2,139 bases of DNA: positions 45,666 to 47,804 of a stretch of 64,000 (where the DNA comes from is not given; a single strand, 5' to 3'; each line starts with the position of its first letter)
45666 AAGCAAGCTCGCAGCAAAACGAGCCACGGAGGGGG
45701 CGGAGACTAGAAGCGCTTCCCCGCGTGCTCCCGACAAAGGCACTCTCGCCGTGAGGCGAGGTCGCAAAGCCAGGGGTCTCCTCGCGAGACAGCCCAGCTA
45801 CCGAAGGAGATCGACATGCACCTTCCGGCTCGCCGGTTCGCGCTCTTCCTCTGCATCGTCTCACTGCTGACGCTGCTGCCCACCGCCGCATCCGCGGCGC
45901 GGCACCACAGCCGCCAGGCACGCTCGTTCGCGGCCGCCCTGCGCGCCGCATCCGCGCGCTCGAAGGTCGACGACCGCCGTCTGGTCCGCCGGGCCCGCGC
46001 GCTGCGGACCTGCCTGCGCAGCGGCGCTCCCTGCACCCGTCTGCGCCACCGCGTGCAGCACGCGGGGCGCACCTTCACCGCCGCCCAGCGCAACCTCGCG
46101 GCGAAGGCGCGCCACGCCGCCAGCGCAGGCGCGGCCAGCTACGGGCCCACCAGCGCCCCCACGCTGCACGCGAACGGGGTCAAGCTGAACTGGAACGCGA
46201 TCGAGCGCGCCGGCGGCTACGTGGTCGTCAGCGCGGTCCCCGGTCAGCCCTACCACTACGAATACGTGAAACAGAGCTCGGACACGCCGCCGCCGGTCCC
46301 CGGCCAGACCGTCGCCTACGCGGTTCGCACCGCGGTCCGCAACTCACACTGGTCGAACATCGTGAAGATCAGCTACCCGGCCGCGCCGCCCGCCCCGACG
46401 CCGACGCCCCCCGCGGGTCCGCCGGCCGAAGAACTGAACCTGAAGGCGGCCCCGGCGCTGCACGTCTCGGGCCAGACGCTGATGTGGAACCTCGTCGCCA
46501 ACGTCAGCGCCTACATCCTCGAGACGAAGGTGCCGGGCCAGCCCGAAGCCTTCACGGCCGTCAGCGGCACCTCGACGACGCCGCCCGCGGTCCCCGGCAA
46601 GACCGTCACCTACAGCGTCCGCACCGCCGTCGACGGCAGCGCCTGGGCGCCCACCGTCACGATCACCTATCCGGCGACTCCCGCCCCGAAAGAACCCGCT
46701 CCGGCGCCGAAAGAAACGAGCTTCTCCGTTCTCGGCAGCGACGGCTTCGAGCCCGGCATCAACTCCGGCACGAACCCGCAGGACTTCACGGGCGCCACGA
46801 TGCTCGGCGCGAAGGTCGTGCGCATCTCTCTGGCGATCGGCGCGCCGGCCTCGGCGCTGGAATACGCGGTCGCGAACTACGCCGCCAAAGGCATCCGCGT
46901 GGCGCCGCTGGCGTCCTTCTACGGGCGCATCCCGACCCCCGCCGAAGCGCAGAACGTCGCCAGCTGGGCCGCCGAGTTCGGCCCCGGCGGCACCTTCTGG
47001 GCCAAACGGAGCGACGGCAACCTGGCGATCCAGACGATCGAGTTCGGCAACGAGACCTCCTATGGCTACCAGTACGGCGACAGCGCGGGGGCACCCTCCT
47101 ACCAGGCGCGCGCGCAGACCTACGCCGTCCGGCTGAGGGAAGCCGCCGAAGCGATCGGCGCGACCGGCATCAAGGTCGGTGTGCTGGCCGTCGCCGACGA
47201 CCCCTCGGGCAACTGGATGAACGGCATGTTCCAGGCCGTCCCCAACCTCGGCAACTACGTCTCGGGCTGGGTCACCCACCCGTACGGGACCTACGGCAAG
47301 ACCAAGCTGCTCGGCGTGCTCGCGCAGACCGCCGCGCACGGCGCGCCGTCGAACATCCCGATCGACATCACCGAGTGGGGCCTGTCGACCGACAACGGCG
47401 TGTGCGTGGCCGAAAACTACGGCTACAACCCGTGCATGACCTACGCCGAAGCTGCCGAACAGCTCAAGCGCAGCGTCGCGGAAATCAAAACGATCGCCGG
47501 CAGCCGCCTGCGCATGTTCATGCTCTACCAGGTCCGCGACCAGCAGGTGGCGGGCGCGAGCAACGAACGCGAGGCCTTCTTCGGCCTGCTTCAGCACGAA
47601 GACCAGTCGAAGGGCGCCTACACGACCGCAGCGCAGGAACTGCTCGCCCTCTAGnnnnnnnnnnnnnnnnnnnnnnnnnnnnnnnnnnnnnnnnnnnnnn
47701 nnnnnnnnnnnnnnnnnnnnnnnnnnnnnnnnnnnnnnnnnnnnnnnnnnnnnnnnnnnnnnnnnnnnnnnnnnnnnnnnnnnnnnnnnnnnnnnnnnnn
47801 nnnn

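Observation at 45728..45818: c-di-GMP-I riboswitch predicted to act as a translational OFF switch on a secreted glycoside hydrolase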

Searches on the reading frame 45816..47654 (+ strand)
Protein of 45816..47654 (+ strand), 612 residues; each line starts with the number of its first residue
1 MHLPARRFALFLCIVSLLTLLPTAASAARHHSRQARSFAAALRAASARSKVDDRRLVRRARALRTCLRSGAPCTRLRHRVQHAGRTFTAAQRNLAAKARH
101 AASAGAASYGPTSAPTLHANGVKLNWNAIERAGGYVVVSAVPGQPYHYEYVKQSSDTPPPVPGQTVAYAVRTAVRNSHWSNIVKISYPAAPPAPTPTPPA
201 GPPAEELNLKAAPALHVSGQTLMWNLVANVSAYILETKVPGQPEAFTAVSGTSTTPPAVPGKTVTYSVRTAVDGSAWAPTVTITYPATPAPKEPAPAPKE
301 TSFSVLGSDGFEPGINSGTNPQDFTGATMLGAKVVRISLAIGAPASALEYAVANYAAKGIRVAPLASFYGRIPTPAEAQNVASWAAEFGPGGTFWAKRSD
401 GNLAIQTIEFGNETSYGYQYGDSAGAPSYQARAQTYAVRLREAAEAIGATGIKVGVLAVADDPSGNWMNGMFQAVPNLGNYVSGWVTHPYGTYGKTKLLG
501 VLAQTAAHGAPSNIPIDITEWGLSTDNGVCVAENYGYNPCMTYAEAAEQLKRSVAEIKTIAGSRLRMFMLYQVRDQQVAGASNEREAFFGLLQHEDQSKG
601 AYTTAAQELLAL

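Call 8: search_protein_families(library=pfam, proteins=[window:45816-47654:+], max_evalue=0.01)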
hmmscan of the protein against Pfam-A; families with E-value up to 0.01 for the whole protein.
window:45816-47654:+ (612 aa): 0 families

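Call 9: search_protein_families(library=ncbifam, proteins=[window:45816-47654:+], max_evalue=0.01)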
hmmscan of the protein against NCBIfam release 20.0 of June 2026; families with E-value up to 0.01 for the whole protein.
window:45816-47654:+ (612 aa): 0 families

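Call 10: find_homologous_proteins(query=window:45816-47654:+, max_evalue=0.001)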
Query window:45816-47654:+ (612 aa): 623 proteins with E <= 0.001 among 8000 candidates; the best 120 are listed.
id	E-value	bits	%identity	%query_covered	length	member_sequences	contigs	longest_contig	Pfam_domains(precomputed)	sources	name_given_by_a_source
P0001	0.0e+0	1365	100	100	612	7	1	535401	-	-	-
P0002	0.0e+0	1262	91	100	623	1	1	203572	-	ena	-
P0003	0.0e+0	1228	88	100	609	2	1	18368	-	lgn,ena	-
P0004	0.0e+0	1069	78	99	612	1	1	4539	-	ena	-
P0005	0.0e+0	1062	78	100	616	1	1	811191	-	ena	-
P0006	0.0e+0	1046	77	100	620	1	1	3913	-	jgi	jgi:hypothetical protein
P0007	0.0e+0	1044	77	100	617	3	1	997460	-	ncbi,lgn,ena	-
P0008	0.0e+0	1041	76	100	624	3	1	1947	-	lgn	-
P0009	0.0e+0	1035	76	99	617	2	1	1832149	-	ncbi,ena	-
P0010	0.0e+0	1029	76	100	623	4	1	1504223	-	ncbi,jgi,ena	jgi:hypothetical protein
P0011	0.0e+0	1027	75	100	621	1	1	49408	-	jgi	jgi:hypothetical protein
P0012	0.0e+0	1025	76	99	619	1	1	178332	-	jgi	jgi:hypothetical protein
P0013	0.0e+0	1012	75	100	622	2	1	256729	-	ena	-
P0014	3.9e-297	1005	76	95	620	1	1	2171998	-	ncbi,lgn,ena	-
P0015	3.5e-296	1002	75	100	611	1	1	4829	-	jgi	jgi:hypothetical protein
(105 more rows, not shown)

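Call 11: search_solved_structures(query=window:45816-47654:+, max_evalue=10, show_alignments=2)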
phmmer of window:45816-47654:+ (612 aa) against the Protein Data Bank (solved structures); distinct sequences matched with E-value up to 10: 0.

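Call 14: find_related_loci(query=A1, collection=genome_contigs, flank=4000)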
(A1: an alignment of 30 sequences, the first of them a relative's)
Query A1 (612 aa) in genome_contigs; peptide patterns used: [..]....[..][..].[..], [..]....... (x = any residue, [..] = any of these).
458 stretches matched a pattern; 215 encode a relative of the query (tblastn E <= 1e-3); the best 80 are kept; 80 distinct loci.
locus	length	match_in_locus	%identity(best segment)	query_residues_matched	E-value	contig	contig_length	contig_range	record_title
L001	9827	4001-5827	77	4-612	0e+0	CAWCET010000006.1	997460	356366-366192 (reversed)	MAG: uncultured Solirubrobacteraceae bacterium isolate MFD09495.bin.1.132 genome assembly, contig: contig_803, whole gen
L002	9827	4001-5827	76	5-612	0e+0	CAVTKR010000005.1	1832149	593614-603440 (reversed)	MAG: uncultured Solirubrobacteraceae bacterium isolate MFD06714.bin.3.19 genome assembly, contig: contig_9152, whole gen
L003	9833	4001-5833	74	4-612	0e+0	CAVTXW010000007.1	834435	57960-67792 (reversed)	MAG: uncultured Solirubrobacteraceae bacterium isolate MFD06714.bin.3.442 genome assembly, contig: contig_20794, whole g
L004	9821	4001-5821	76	4-604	0e+0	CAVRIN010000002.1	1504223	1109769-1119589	MAG: uncultured Solirubrobacteraceae bacterium isolate MFD05841.bin.2.37 genome assembly, contig: contig_24855, whole ge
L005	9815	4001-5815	72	4-604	0e+0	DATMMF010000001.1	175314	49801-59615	MAG TPA_asm: Solirubrobacteraceae bacterium isolate SMAG_U12816 k141_918646, whole genome shotgun sequence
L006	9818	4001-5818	91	1-603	0e+0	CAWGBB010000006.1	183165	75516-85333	MAG: uncultured Solirubrobacteraceae bacterium isolate MFD06714.bin.2.122 genome assembly, contig: contig_31419, whole g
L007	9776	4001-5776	68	25-611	0e+0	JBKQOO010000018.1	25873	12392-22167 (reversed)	MAG: Solirubrobacteraceae bacterium isolate LASYr2D2E2F__bin_96 LASYr2D2E2F_000000023441, whole genome shotgun sequence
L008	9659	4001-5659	70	56-611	0e+0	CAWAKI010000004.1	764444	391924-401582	MAG: uncultured Solirubrobacteraceae bacterium isolate MFD02248.bin.2.23 genome assembly, contig: contig_42005, whole ge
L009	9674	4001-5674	70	56-611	0e+0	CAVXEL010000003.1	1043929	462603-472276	MAG: uncultured Solirubrobacteraceae bacterium isolate MFD02248.bin.2.126 genome assembly, contig: contig_44720, whole g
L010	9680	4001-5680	68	56-612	0e+0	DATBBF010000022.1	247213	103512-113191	MAG TPA_asm: Solirubrobacteraceae bacterium isolate SMAG_U5752 k141_1938100, whole genome shotgun sequence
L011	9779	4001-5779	63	5-603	0e+0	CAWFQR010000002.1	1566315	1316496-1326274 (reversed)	MAG: uncultured Solirubrobacteraceae bacterium isolate MFD09671.bin.2.66 genome assembly, contig: contig_14568, whole ge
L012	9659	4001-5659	66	53-604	0e+0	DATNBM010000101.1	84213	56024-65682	MAG TPA_asm: Solirubrobacteraceae bacterium isolate SMAG_U11188 k141_867435, whole genome shotgun sequence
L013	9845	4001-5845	61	4-612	0e+0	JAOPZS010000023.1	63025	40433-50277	MAG: Solirubrobacterales bacterium isolate RYN_261 scaffold_2328806, whole genome shotgun sequence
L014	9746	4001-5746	57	42-612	0e+0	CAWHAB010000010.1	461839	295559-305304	MAG: uncultured Solirubrobacteraceae bacterium isolate MFD01633.bin.2.143 genome assembly, contig: contig_33532, whole g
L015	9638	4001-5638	54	41-611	0e+0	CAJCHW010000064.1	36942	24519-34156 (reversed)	Chlamydiae bacterium isolate BOG_genome_mining.142 genome assembly, contig: k141_9650107, whole genome shotgun sequence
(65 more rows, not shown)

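Call 19: predict_structure(alignment_id=A1)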
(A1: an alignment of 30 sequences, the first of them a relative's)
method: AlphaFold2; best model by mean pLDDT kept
length: 612 residues; sequences in the alignment: 30
mean_pLDDT: 81.2   pTM: 0.53
mean pLDDT of the five models: 81.2, 80.9, 79.2, 75.5, 74.1
residues with pLDDT >= 90: 233; 70-90: 283; 50-70: 27; < 50: 69
segments of 3 or more residues with pLDDT < 50: 1-8, 18-35, 102-108, 193-207, 289-309
pLDDT, mean of each block of 10 residues (from residue 1): 42 54 33 56 84 85 83 83 80 79 47 83 89 87 82 89 88 83 85 41 45 87 82 87 76 84 91 83 75 34 37 91 92 95 90 96 92 92 97 92 95 76 79 94 97 94 84 91 91 82 84 89 92 86 95 89 91 91 89 94 97 88
secondary structure, 60 per line:
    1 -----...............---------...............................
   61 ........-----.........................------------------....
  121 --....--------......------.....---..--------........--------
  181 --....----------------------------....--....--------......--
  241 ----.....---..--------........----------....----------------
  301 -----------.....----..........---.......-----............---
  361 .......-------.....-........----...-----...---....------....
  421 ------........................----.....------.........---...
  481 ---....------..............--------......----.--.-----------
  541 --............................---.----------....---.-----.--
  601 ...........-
elements in order: H6-20 H30-68 H74-98 E117-120 E123-126 E135-140 E147-151 E165-172 E183-186 E215-218 E221-224 E233-238 E245-249 E263-270 E281-284 E312-316 H321-330 E334-340 H346-357 E361-367 H375-379 H381-388 E407-410 H417-420 H427-450 E455-459 H466-474 E484-487 H494-507 E516-521 H543-564 E565-570 H585-588 H601-611

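Call 24: fold_search(model_id=the predicted structure, library=pdb)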
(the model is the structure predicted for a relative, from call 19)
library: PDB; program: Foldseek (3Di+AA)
matches with E <= 10: 1579; with E <= 0.001: 393
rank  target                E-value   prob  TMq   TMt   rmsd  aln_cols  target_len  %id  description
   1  4zn2_A                7.3e-12  1.00  0.34  0.48   5.9       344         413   16  Glycosyl hydrolase from Pseudomonas aeruginosa (released 2016-01-06)
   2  6d8g_A                9.7e-12  1.00  0.34  0.26  22.4       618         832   10  D341A D367A calcium binding mutant of Bacteroides uniformis beta-glucuronidase 2 (released 2018-10-17)
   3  9g17_A                8.5e-11  1.00  0.34  0.48   6.0       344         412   16  Structure of PslG with a covalently- bound pentasaccharide (released 2025-03-05)
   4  6leg_C                1.9e-10  1.00  0.32  0.32  20.9       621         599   11  Structure of E. coli beta-glucuronidase complex with uronic isofagomine (released 2021-01-27)
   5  5bx9                  2.2e-10  1.00  0.35  0.49   5.8       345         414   16  Structure of PslG from Pseudomonas aeruginosa (released 2015-10-07)
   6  1bhg_A                3.2e-10  1.00  0.31  0.31  21.1       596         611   11  HUMAN BETA-GLUCURONIDASE AT 2.6 A RESOLUTION (released 1997-09-17)
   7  6lej_B                3.8e-10  1.00  0.29  0.30  21.4       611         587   12  Structure of E. coli beta-glucuronidase complex with C6-propyl uronic isofagomine (released 2021-01-27)
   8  3k46_B                5.0e-10  1.00  0.31  0.31  21.0       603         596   12  Crystal structure of full-length E. coli beta-glucuronidase (released 2010-11-17)
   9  6lel_A                5.3e-10  1.00  0.31  0.32  21.4       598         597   11  Structure of E. coli beta-glucuronidase complex with C6-hexyl uronic isofagomine (released 2021-01-27)
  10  6cxs_B                5.6e-10  1.00  0.29  0.30  20.9       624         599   12  Crystal Structure of Clostridium perfringens beta-glucuronidase bound with a novel, potent inhibitor 4-(8-(piperazin-1 (released 2019-04-17)
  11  6lem_A                5.9e-10  1.00  0.32  0.33  21.6       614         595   11  Structure of E. coli beta-glucuronidase complex with C6-nonyl uronic isofagomine (released 2021-01-27)
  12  4jkm_A                5.9e-10  1.00  0.30  0.31  21.2       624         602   10  Crystal Structure of Clostridium perfringens beta-glucuronidase (released 2014-09-17)
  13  8dhe_C                1.2e-09  1.00  0.32  0.30  21.7       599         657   10  Tannerella forsythia beta-glucuronidase (mL1) (released 2023-05-17)
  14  5z19_D                1.3e-09  1.00  0.33  0.34  21.9       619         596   10  The crystal structure of Ruminococcus gnavus beta-glucuronidase in complex with uronic isofagomine (released 2018-12-12)
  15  5c70_A                1.3e-09  1.00  0.30  0.31  21.6       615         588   12  The structure of Aspergillus oryzae beta-glucuronidase (released 2016-06-15)
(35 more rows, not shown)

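Call 55: search_solved_structures(query=A1, max_evalue=10, show_alignments=1)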
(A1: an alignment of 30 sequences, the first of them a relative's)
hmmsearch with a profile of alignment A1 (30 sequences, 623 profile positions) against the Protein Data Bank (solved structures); distinct sequences matched with E-value up to 10: 0.

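Call 56: search_protein_families(library=pfam, alignment_id=A1, max_evalue=1)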
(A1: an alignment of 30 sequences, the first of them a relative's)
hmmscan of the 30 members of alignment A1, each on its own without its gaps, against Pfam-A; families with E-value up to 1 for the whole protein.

A. member 1, P0001 (612 aa): 0 families

B. families by the number of members that match (of 30 scanned): 14 families
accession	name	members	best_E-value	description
PF11790.14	Glyco_hydro_cc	2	0.083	Glycosyl hydrolase catalytic core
PF24801.1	FNIII-A_GpJ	1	0.027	Tip attachment protein J,FNIII-A domain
PF23811.1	DUF7183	1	0.028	Domain of unknown function (DUF7183)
PF03174.19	CHB_HEX_C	1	0.039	Chitobiase/beta-hexosaminidase C-terminal domain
PF18914.6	DUF5666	1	0.042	Domain of unknown function (DUF5666)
PF14384.12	BrnA_antitoxin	1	0.068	BrnA antitoxin of type II toxin-antitoxin system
PF07331.16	TctB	1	0.079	Tripartite tricarboxylate transporter TctB family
PF00150.24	Cellulase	1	0.085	Cellulase (glycosyl hydrolase family 5)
PF05792.18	Candida_ALS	1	0.11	Candida agglutinin-like (ALS)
PF07338.18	YdgH_BhsA-like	1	0.14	YdgH/BhsA/McbA-like domain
PF10818.13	SecM_small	1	0.14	secA translation cis-regulator SecM, small type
PF10152.14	CCDC53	1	0.2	Subunit CCDC53 of WASH complex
PF08510.17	PIG-P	1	0.21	PIG-P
PF24881.1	DUF7739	1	0.64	Domain of unknown function (DUF7739)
